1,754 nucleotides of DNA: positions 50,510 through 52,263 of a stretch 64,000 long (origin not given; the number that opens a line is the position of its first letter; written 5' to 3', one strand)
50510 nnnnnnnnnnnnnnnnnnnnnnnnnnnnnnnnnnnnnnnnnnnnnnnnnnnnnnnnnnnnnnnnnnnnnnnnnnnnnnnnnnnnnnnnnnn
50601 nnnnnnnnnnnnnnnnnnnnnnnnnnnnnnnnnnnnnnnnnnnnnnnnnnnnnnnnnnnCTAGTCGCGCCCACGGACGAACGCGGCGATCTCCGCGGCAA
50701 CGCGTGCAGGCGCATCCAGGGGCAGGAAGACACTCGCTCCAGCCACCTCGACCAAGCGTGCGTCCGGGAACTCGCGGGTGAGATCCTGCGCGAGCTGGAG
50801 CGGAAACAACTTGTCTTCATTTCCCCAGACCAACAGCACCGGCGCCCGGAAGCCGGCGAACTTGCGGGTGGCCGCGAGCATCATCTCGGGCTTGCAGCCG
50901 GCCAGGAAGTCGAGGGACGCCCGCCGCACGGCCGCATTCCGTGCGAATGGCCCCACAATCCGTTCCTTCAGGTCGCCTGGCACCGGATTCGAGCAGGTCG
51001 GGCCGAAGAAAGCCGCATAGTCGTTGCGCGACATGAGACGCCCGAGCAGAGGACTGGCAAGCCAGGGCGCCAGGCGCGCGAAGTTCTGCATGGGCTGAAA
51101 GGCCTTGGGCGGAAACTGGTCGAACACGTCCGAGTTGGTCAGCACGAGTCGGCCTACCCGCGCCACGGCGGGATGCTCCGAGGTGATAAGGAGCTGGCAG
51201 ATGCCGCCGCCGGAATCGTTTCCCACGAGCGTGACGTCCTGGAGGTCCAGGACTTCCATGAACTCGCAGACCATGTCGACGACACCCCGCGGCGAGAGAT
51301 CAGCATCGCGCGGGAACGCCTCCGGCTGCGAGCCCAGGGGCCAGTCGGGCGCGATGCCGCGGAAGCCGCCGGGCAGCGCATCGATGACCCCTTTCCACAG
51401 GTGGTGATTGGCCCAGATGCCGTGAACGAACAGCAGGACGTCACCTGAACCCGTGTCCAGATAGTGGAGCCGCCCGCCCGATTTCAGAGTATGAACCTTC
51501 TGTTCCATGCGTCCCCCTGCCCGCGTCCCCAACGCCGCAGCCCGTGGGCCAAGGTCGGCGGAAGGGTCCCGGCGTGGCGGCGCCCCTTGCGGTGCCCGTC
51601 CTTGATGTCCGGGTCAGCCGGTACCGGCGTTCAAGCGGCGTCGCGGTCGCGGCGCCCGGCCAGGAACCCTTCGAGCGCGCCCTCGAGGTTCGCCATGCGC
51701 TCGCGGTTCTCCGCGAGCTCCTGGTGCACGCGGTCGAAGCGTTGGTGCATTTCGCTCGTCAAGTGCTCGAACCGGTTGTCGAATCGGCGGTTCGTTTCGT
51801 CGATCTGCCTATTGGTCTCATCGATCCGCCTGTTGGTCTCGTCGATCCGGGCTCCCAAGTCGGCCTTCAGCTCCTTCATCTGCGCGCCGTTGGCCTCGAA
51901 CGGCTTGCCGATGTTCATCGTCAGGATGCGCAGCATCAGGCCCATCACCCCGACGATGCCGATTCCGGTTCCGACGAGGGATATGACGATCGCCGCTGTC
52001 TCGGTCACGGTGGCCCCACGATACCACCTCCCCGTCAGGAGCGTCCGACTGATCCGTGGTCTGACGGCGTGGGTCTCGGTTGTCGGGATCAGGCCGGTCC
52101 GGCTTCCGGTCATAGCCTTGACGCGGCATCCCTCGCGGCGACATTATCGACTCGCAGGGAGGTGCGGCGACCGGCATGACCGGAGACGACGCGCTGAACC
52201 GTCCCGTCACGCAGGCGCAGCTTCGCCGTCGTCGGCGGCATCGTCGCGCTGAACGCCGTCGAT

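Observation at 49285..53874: Lower-GC mosaic island of orphan genes with internal duplications and decay between two core genes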

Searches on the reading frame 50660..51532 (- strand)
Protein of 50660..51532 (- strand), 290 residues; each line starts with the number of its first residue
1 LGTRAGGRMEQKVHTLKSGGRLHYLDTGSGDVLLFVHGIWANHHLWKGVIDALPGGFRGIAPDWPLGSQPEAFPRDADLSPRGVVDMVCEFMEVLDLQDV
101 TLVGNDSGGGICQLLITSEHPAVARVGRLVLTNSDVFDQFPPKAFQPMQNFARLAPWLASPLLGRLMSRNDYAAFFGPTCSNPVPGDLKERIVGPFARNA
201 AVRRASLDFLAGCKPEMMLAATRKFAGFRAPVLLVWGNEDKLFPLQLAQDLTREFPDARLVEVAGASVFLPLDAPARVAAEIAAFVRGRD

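Call 5: search_protein_families(library=pfam, max_evalue=1, proteins=[window:50660-51532:-])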
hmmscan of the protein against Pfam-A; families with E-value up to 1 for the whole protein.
window:50660-51532:- (290 aa): 4 families
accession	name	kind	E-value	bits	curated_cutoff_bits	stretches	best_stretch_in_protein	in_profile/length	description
PF00561.26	Abhydrolase_1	-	8.4e-20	71.9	25.8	1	32-270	2-240/245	alpha/beta hydrolase fold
PF12697.13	Abhydrolase_6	-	2.2e-19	71.4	26.3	1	33-280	1-216/217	Alpha/beta hydrolase family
PF12146.15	Hydrolase_4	-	0.0031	17.3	27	1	101-259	79-223/239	Serine aminopeptidase, S33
PF08386.16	Abhydrolase_4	-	0.038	14.6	21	1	229-266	34-71/103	TAP-like protein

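Call 7: search_protein_families(library=padloc, max_evalue=1, proteins=[window:50660-51532:-])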
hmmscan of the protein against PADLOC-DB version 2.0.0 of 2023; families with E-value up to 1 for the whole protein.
window:50660-51532:- (290 aa): 0 families

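Call 8: search_protein_families(library=phrogs, max_evalue=1, proteins=[window:50660-51532:-])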
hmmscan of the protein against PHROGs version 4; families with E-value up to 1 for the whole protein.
window:50660-51532:- (290 aa): 1 family
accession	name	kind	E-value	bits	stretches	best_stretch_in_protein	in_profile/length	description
phrog_23613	-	other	1.1e-05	26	1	15-113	8-104/271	esterase/lipase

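Call 9: search_protein_families(library=ncbifam, max_evalue=1, proteins=[window:50660-51532:-])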
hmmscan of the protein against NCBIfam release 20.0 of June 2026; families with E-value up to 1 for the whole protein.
window:50660-51532:- (290 aa): 23 families
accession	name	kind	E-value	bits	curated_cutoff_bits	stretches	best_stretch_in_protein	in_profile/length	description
NF002873.0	PRK03204.1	equivalog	7e-21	74.8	466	1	18-283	22-282/286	haloalkane dehalogenase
NF002043.0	PRK00870.1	subfamily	1.8e-14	53.9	265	1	21-288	35-300/302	haloalkane dehalogenase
NF051488.1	bifunc_PcaDC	exception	5.6e-14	52.1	390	1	29-288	11-252/375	bifunctional 3-oxoadipate enol-lactonase/4-carboxymuconolactone decarboxylase PcaDC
NF002938.0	PRK03592.1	equivalog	7e-14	51.8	241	1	18-113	18-111/298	haloalkane dehalogenase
NF011457.0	PRK14875.1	equivalog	1.7e-13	50.3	307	2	19-126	119-226/372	acetoin dehydrogenase dihydrolipoyllysine-residue acetyltransferase subunit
TIGR03056.1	bchO_mg_che_rel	equivalog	1.1e-12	47.6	172.55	2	24-169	20-160/278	alpha/beta fold hydrolase BchO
NF050089.1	i_nPHAscl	equivalog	5.8e-12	45.3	300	2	16-137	3-120/288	intracellular short-chain-length polyhydroxyalkanoate depolymerase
TIGR02427.1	protocat_pcaD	equivalog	1.6e-11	44.1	255.85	2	218-286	182-250/251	3-oxoadipate enol-lactonase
NF045632.1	hydroxlase_HsaD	equivalog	4.9e-09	35.5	400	2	16-133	19-136/290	4,5:9,10-diseco-3-hydroxy-5,9,17-trioxoandrosta-1(10),2-diene-4-oate hydrolase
NF051487.1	bifunc_PcaCD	exception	8.5e-09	35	430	2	198-287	323-412/413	bifunctional 4-carboxymuconolactone decarboxylase/3-oxoadipate enol-lactonase PcaCD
TIGR03343.1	biphenyl_bphD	equivalog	1.2e-08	34.5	462.15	1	20-261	20-255/282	2-hydroxy-6-oxo-6-phenylhexa-2,4-dienoate hydrolase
TIGR03695.1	menH_SHCHC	equivalog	1.6e-07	31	208.55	2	31-134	3-104/252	2-succinyl-6-hydroxy-2,4-cyclohexadiene-1-carboxylate synthase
TIGR01738.1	bioH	equivalog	8.5e-06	25.6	206.95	1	226-280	185-239/245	pimeloyl-ACP methyl ester esterase BioH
TIGR03611.1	RutD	equivalog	1.1e-05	24.9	238.5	2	27-134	10-113/258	pyrimidine utilization protein D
NF058580.1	lipase_V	equivalog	2.5e-05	24.1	300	2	223-269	176-222/230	EstV family lipase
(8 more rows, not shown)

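Call 11: find_encoding_contigs(protein=window:50660-51532:-, flank=10000, max_places=10)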
Protein window:50660-51532:- (290 aa): no gene with exactly this product is on record in the collection.

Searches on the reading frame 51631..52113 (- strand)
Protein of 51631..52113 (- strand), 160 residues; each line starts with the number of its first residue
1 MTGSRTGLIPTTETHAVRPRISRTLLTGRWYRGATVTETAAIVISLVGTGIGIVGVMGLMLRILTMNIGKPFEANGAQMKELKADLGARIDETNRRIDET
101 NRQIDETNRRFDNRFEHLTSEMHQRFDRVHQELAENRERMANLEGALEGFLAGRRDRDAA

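Call 5: search_protein_families(library=pfam, max_evalue=1, proteins=[window:51631-52113:-])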
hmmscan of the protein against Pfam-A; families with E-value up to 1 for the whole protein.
window:51631-52113:- (160 aa): 23 families
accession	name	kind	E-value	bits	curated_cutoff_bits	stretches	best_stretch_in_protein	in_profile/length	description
PF07889.17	DUF1664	-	0.0014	19.1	34.6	1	66-144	44-121/124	Protein of unknown function (DUF1664)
PF10267.14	Tmemb_cc2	-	0.0025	17.5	32.8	1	90-148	214-272/397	Predicted transmembrane and coiled-coil 2 protein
PF07195.17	FliD_C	-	0.0031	17.4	25.4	1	68-123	181-232/236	Flagellar hook-associated protein 2 C-terminus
PF10498.14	IFT57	-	0.0053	16.2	40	1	70-145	218-296/360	Intra-flagellar transport protein 57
PF14362.11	DUF4407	-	0.0055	16.5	31.3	1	51-125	92-171/297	Domain of unknown function (DUF4407)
PF02601.20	Exonuc_VII_L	-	0.0075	16.2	35.9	1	80-140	172-230/315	Exonuclease VII, large subunit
PF23991.1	DUF7310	-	0.0077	17.1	40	1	119-148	25-54/83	Coiled-coil region of unknown function (DUF7310)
PF11083.13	Relaxase_C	-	0.013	16.2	30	1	75-109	20-54/125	C-terminal helical hairpin domain from relaxase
PF01442.23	Apolipoprotein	-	0.014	15.5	90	1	79-139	112-169/190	Apolipoprotein A1/A4/E domain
PF04513.17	Baculo_PEP_C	-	0.044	14.3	38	1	78-148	28-109/140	Baculovirus polyhedron envelope protein, PEP, C terminus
PF06825.17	HSBP1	-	0.046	14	28.6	1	79-106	18-45/51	Heat shock factor binding protein 1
PF07303.18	Occludin_ELL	-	0.057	14.6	31.2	1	85-147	26-89/101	Occludin homology domain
PF03961.19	FapA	-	0.058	13.4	31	1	75-148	150-227/272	Flagellar Assembly Protein A beta solenoid domain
PF07743.18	HSCB_C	-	0.092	13.6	22.1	0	99-137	11-48/74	HSCB C-terminal oligomerisation domain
PF14712.11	Snapin_Pallidin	-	0.1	13.5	29.6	1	88-147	20-78/89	Snapin/Pallidin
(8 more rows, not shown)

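Call 7: search_protein_families(library=padloc, max_evalue=1, proteins=[window:51631-52113:-])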
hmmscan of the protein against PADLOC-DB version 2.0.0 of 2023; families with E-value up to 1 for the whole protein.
window:51631-52113:- (160 aa): 14 families
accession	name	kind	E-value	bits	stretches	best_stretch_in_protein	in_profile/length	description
PDLC03841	LeoBC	-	1.2e-05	22.7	1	39-150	472-583/601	-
PDLC02354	AbiZ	-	0.00013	19.5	1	72-148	172-248/398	AbiZ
PDLC03839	LeoA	-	0.0014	15.7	1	54-144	459-541/559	-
PDLC03863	LmuB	-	0.0042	13.8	1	80-146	244-308/610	-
PDLC03842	LeoB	-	0.008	13.1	1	48-144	457-557/568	-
PDLC00604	ZorA1|ZorA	-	0.0091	12.4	1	78-142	314-381/639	MotA/ExbB/TolQ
PDLC00605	ZorA1|ZorA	-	0.0099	12.2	1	78-147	464-534/700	MotA/ExbB/TolQ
PDLC04634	PDC-M40C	-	0.01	13.5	1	79-140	203-264/344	-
PDLC00006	DruC1|DruC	-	0.018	11.5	1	85-148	165-227/626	Unknown function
PDLC03862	LmuB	-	0.018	11.4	1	79-146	379-446/643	-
PDLC04886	PDC-S06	-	0.019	11.8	1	78-141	363-426/727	-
PDLC00606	ZorA1|ZorA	-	0.033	10.6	1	89-140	519-573/636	MotA/ExbB/TolQ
PDLC03763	RT_UG25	-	0.041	10.1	1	79-138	611-670/870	DRT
PDLC03843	LeoC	-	0.13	10.3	1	92-147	94-151/207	-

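Call 8: search_protein_families(library=phrogs, max_evalue=1, proteins=[window:51631-52113:-])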
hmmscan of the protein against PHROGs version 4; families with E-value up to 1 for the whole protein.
window:51631-52113:- (160 aa): 23 families
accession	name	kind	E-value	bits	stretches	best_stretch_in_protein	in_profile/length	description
phrog_1009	-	unknown function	6.4e-06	27.2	1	44-144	12-96/103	-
phrog_9583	-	unknown function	0.0039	18.7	1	63-141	24-101/113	-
phrog_6701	-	unknown function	0.0053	17.5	1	81-150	64-128/169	-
phrog_11953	-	DNA, RNA and nucleotide metabolism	0.0075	17.1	1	80-142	6-74/154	exonuclease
phrog_1103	-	unknown function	0.0091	17.1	1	113-153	22-64/80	-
phrog_5553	-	unknown function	0.02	16.1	1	79-143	12-82/114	-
phrog_9427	-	head and packaging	0.022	15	1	82-144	350-415/453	head maturation protease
phrog_12015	-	unknown function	0.024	15.2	1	82-149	88-151/165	-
phrog_1293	-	tail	0.035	12.8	1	72-148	45-115/1424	tail length tape measure protein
phrog_17155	-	unknown function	0.047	14.4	1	80-141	109-174/277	-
phrog_1499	-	unknown function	0.077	13.2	1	79-147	187-252/427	-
phrog_13137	-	tail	0.09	12.3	1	68-136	90-154/541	tail length tape measure protein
phrog_339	-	tail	0.1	11.7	1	77-147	488-564/1123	tail length tape measure protein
phrog_580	-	unknown function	0.13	13.1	1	110-148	14-48/73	-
phrog_9829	-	unknown function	0.14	13.5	1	40-133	3-92/95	-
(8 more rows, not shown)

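Call 9: search_protein_families(library=ncbifam, max_evalue=1, proteins=[window:51631-52113:-])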
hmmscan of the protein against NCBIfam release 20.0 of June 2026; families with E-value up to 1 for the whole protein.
window:51631-52113:- (160 aa): 17 families
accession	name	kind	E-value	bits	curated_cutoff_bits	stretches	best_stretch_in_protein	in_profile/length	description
NF045487.1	ASRP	equivalog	0.0012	17.5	300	1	78-148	321-386/593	archaea-specific SMC-related protein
NF053563.1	Rkd4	equivalog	0.0013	17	860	1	70-145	332-405/747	arcadin-4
NF047516.1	LA_3659_fam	equivalog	0.0027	17.3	36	1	88-148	120-181/221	LA_3659 family protein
NF047514.1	SpiroCoCo_N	equivalog_domain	0.0027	17.3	75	1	88-148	120-181/221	SpiroCoCo family coiled-coil protein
NF047515.1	SpiroCoCo_C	equivalog_domain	0.0029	16.8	125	1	78-148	129-197/313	SpiroCoCo family coiled-coil protein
TIGR02680.1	TIGR02680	hypoth_equivalog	0.0046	14.8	462.85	1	75-146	911-981/1356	TIGR02680 family protein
TIGR02168.1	SMC_prok_B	equivalog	0.0052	14.6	567.35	1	78-148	788-864/1181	chromosome segregation protein SMC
TIGR01843.1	type_I_hlyD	subfamily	0.016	14.2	208.65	1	84-143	212-271/422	HlyD family type I secretion periplasmic adaptor subunit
NF052504.1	sll1863_fam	domain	0.034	14.4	35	1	90-143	6-59/93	sll1863 family stress response protein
NF033914.0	antiphage_ZorA_1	subfamily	0.035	12.4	190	1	57-147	390-477/619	anti-phage ZorAB system protein ZorA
NF045800.1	FibBindPlpA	equivalog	0.043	12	1300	1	80-149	504-573/965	fibronectin-binding protein PlpA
NF033927.1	alph_xenorhab_B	subfamily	0.061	12.7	40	1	80-151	144-216/223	alpha-xenorhabdolysin family binary toxin subunit B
NF052314.1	T9SS_HK_PorY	subfamily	0.1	11.6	350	1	40-102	130-192/418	PorY family sensor histidine kinase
NF033481.2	auto_Ata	exception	0.12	9.6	2500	1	75-135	809-873/1862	trimeric autotransporter adhesin Ata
NF041443.1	DDRRRQL_YjdP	equivalog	0.14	12.4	90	1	89-122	58-91/101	DDRRRQL repeat protein YjdP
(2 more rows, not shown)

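Call 32: find_homologous_proteins(query=window:51631-52113:-, max_evalue=0.001)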
Query window:51631-52113:- (160 aa): 460 proteins with E <= 0.001 among 1188 candidates; the best 120 are listed.
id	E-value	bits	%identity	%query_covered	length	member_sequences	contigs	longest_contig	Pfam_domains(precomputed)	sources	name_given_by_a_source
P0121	8.5e-98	342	100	100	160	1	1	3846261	-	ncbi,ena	-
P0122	7.4e-58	213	79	78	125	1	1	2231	-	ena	-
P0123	4.8e-57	210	77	82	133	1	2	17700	PF07889.18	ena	-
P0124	1.3e-56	209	78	78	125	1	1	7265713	PF07889.18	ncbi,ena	-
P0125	8.7e-54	199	73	82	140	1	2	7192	-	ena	-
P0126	1.4e-53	199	77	78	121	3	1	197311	-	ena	-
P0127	4.7e-53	197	77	78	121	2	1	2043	-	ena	-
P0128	2.0e-52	195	75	78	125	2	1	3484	-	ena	-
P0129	3.2e-52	194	75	78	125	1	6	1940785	-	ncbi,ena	-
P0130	2.8e-51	191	71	78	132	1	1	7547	PF07889.18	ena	-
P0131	7.4e-51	190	74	78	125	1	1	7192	-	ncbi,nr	ncbi:MAG: hypothetical protein OXQ28_09165 [Acidobacteriota bacterium]|nr:hypothetical protein [Acid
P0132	8.4e-51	190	73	82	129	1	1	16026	-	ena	-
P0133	8.4e-51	190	73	78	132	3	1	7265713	-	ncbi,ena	-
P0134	1.0e-50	189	74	78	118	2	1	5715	PF07889.18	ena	-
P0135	1.4e-50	189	72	78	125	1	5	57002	-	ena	-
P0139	5.2e-49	184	54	71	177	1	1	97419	PF04513.18,PF28217.1,PF01442.24,PF06103.17,PF07889.18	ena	-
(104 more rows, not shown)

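Call 34: find_encoding_contigs(protein=P0139, flank=10000, max_places=3)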
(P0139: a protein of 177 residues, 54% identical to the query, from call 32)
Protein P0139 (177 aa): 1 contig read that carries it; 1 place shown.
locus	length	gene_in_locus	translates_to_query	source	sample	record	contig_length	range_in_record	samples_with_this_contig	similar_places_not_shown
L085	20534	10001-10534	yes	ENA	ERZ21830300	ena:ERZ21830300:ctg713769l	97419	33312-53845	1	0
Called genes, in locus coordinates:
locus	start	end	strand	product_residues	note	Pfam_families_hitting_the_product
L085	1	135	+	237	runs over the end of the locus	PF01075:Glyco_transf_9 (weak)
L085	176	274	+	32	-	-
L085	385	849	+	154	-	-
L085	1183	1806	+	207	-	PF01075:Glyco_transf_9 (weak)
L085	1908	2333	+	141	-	-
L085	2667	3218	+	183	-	PF01075:Glyco_transf_9 (weak)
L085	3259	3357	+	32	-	-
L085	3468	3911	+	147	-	PF07889:DUF1664 (faint)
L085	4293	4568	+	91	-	-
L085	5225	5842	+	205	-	-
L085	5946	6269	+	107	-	-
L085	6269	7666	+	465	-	PF00515:TPR_1 (faint), PF07719:TPR_2 (faint), PF13428:TPR_14 (faint), PF13431:TPR_17 (faint), PF14559:TPR_19 (faint), PF13414:TPR_11 (weak), PF13432:TPR_16 (weak), PF01075:Glyco_transf_9 (weak), +2 more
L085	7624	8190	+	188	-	PF05050:Methyltransf_21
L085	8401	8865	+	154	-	PF01442:Apolipoprotein (faint), PF07889:DUF1664 (faint), PF04513:Baculo_PEP_C (weak)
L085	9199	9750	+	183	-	PF01075:Glyco_transf_9 (weak)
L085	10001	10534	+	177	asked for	PF06103:DUF948 (faint), PF01442:Apolipoprotein (weak), PF28217:FAM81B (weak), PF04513:Baculo_PEP_C (faint), PF07889:DUF1664 (faint)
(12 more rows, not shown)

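Call 35: find_encoding_contigs(protein=P0124, flank=6000, max_places=3)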
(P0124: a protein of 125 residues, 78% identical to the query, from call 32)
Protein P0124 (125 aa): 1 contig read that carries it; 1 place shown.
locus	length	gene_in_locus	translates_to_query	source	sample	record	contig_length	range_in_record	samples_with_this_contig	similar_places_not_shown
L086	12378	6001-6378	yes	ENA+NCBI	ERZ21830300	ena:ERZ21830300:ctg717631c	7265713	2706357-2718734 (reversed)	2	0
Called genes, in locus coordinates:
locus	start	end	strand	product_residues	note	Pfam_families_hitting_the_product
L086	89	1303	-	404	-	PF13356:Arm-DNA-bind_3, PF22022:Phage_int_M, PF00589:Phage_integrase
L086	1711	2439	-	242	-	-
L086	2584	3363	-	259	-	-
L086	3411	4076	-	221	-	-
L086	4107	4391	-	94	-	-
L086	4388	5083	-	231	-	-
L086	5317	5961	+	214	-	PF01726:LexA_DNA_bind, PF00717:Peptidase_S24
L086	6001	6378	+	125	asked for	PF07889:DUF1664 (weak)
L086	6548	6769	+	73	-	-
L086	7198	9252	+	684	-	PF28082:ZorA-like_t1, PF01442:Apolipoprotein (faint)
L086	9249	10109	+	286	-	-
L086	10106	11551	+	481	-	PF15611:EH_Signature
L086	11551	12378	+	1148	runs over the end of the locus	PF00176:SNF2-rel_dom, PF00271:Helicase_C, PF04471:Mrr_cat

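Call 52: find_encoding_contigs(protein=P0133, flank=6000, max_places=4)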
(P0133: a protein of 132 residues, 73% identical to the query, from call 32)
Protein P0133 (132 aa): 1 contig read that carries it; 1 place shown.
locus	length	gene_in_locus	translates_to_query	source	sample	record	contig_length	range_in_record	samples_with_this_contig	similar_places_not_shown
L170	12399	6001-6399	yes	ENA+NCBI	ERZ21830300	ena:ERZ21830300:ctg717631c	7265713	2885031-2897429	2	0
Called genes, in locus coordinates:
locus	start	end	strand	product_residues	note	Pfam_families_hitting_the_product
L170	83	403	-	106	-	-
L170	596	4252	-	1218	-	PF13401:AAA_22 (faint), PF13604:AAA_30 (faint), PF22667:Lon_lid, PF13191:AAA_16 (weak), PF00004:AAA, PF07728:AAA_5, PF22667:Lon_lid, PF00004:AAA, +11 more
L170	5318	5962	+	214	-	PF01726:LexA_DNA_bind, PF00717:Peptidase_S24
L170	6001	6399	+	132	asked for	-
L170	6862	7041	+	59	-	-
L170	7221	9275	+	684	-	PF28082:ZorA-like_t1, PF01442:Apolipoprotein (faint), PF04513:Baculo_PEP_C (faint)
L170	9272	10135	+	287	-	-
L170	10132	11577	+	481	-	PF15611:EH_Signature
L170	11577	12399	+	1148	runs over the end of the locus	PF00176:SNF2-rel_dom, PF00271:Helicase_C, PF04471:Mrr_cat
